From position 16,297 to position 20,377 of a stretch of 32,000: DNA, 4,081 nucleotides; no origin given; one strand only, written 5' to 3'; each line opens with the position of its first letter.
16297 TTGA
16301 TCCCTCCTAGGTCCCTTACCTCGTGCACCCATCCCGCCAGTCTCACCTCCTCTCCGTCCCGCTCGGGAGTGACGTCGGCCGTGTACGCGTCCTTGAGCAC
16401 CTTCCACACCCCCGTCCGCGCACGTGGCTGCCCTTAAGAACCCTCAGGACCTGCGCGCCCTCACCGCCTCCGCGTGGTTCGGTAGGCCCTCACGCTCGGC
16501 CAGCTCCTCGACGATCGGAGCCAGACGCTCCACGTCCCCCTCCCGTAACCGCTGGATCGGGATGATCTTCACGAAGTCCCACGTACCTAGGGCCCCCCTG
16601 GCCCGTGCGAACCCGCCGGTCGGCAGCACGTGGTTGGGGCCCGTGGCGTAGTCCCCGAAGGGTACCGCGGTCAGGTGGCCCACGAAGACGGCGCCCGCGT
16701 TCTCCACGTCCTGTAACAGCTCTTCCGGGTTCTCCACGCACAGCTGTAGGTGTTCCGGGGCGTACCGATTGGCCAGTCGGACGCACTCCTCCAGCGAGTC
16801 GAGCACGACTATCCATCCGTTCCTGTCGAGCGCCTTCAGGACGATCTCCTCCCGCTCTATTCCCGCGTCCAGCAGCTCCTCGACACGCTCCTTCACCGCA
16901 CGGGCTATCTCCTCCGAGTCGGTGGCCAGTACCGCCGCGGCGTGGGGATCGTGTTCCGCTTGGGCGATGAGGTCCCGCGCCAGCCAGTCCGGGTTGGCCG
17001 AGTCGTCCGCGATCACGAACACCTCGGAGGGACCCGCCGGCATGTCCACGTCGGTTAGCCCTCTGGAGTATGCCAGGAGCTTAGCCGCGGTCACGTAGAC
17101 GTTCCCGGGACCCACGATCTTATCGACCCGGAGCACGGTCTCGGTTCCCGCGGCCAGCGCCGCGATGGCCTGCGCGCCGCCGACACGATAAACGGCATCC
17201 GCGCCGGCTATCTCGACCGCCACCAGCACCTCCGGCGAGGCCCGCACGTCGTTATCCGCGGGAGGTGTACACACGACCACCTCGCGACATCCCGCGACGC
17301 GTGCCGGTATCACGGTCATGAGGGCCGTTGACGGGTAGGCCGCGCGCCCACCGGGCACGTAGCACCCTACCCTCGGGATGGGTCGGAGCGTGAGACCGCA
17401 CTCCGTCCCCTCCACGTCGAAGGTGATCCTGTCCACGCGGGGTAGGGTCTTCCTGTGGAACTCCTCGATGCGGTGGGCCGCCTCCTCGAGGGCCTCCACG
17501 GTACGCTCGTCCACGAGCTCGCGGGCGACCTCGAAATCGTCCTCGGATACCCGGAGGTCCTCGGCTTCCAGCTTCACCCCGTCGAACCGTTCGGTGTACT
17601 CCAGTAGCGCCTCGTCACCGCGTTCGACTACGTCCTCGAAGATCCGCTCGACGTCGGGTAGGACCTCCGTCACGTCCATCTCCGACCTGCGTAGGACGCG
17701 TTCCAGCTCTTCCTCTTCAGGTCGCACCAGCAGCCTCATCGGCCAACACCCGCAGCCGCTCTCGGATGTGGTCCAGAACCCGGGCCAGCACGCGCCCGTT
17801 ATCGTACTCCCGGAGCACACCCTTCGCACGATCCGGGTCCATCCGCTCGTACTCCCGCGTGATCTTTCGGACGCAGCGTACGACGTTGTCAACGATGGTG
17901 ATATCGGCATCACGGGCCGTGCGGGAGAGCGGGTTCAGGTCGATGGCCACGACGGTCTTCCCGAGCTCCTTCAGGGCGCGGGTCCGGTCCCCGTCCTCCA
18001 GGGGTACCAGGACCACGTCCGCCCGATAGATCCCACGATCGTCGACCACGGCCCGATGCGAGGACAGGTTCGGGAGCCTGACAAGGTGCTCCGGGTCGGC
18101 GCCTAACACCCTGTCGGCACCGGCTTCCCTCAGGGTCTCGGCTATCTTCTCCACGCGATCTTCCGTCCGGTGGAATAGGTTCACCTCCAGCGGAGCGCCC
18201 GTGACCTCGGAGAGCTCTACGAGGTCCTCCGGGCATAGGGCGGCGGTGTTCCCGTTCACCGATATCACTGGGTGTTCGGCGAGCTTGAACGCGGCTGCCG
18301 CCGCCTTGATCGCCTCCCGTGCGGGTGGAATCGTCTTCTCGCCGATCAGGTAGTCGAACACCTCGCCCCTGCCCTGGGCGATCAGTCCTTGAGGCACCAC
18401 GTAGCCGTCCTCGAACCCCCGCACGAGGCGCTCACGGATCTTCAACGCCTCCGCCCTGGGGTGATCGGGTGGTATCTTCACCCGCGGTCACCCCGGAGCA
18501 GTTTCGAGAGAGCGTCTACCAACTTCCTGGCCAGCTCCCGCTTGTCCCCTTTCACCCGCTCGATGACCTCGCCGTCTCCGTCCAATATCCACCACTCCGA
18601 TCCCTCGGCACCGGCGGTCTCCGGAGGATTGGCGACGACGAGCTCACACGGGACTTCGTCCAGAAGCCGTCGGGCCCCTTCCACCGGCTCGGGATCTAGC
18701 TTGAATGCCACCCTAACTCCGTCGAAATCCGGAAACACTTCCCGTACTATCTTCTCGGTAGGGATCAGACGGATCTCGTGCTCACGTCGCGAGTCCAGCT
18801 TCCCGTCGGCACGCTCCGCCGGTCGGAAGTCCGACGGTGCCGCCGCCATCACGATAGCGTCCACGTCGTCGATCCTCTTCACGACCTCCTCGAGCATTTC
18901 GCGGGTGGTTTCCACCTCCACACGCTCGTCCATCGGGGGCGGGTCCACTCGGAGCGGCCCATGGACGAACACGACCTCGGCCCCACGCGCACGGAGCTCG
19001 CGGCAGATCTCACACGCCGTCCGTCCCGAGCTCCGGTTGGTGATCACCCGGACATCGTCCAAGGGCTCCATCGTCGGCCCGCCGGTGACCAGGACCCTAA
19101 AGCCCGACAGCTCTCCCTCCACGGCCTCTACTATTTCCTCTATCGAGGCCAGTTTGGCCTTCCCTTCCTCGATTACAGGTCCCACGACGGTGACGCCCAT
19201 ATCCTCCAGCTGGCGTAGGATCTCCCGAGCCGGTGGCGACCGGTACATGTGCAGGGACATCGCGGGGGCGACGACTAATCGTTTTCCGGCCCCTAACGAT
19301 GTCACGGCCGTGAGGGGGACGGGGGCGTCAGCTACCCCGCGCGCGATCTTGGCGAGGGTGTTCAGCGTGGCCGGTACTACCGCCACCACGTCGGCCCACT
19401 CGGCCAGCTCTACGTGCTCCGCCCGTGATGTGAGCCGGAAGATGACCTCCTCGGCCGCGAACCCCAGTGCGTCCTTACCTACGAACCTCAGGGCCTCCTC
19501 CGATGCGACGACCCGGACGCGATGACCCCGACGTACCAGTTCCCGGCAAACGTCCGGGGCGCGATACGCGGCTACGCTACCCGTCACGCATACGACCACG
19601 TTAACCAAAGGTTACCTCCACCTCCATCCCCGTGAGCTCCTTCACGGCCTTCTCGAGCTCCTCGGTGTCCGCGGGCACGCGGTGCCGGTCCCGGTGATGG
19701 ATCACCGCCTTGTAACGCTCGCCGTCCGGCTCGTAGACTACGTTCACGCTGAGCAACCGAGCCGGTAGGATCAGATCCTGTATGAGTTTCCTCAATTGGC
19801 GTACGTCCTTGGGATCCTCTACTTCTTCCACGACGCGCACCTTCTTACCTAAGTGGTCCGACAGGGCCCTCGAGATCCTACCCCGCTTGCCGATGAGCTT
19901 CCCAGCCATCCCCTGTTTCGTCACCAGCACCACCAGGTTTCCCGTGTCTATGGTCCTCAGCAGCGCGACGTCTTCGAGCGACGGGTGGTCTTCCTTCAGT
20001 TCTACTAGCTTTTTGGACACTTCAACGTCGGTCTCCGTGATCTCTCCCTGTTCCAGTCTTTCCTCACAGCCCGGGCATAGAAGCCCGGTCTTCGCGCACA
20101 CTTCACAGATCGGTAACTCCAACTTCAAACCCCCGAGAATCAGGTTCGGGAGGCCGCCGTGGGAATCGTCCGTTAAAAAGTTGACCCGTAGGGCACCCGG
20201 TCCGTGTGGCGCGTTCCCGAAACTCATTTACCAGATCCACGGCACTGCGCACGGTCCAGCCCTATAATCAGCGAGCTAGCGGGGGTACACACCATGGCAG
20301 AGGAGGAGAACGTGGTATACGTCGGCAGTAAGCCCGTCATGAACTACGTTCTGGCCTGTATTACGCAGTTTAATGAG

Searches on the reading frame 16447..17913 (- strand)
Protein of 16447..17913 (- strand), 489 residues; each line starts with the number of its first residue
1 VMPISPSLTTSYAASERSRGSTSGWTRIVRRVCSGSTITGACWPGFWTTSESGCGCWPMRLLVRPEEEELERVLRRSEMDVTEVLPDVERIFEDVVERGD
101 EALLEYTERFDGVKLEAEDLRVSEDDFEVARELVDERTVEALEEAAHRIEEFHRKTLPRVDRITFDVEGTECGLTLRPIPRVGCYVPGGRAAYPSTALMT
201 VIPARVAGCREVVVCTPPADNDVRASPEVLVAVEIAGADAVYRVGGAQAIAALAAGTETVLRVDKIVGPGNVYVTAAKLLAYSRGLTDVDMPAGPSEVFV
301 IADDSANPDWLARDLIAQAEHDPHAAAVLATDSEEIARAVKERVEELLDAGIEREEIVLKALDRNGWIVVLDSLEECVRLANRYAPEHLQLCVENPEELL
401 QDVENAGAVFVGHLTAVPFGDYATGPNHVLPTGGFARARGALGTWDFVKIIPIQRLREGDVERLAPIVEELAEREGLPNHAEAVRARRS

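Call 49: search_protein_families(library=pfam, proteins=[window:16447-17913:-], max_evalue=0.00001)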
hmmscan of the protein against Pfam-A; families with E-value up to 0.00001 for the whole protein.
window:16447-17913:- (489 aa): 1 family
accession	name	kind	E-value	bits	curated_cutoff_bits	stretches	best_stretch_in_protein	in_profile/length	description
PF00815.25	Histidinol_dh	-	1.9e-159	531.5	27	1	75-487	2-410/411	Histidinol dehydrogenase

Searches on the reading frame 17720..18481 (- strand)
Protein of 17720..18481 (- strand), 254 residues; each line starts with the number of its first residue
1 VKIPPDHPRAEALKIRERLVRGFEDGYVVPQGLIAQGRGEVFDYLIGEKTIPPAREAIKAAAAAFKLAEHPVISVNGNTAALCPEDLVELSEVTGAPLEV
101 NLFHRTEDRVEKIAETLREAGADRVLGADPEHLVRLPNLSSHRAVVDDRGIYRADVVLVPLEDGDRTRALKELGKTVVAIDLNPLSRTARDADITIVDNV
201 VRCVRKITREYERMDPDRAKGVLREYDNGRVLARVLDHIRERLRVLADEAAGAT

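Call 49: search_protein_families(library=pfam, proteins=[window:17720-18481:-], max_evalue=0.00001)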
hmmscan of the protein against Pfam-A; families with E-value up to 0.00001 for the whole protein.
window:17720-18481:- (254 aa): 1 family
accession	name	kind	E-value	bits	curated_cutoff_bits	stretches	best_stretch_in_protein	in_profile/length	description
PF02006.22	PPS_PS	-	1.1e-72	243.7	26.4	1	67-239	3-176/176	Phosphopantothenate/pantothenate synthetase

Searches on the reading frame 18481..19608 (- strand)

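Call 49: search_protein_families(library=pfam, proteins=[window:18481-19608:-], max_evalue=0.00001)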
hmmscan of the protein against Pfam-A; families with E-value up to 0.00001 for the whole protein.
window:18481-19608:- (376 aa): 2 families
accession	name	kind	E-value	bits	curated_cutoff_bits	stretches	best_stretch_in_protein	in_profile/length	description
PF04127.22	DFP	-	4.1e-44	151.1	22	1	167-332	1-172/186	DNA/pantothenate metabolism flavoprotein C-terminal domain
PF02441.25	Flavoprotein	-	4e-30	105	22.7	1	3-164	2-159/162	Flavoprotein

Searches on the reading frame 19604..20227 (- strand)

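Call 49: search_protein_families(library=pfam, proteins=[window:19604-20227:-], max_evalue=0.00001)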
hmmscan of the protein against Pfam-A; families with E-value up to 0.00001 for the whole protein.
window:19604-20227:- (208 aa): 1 family
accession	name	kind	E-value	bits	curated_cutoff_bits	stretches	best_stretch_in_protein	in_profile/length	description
PF13184.12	KH_5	-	2e-13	50.7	27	1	96-163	2-69/69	NusA-like KH domain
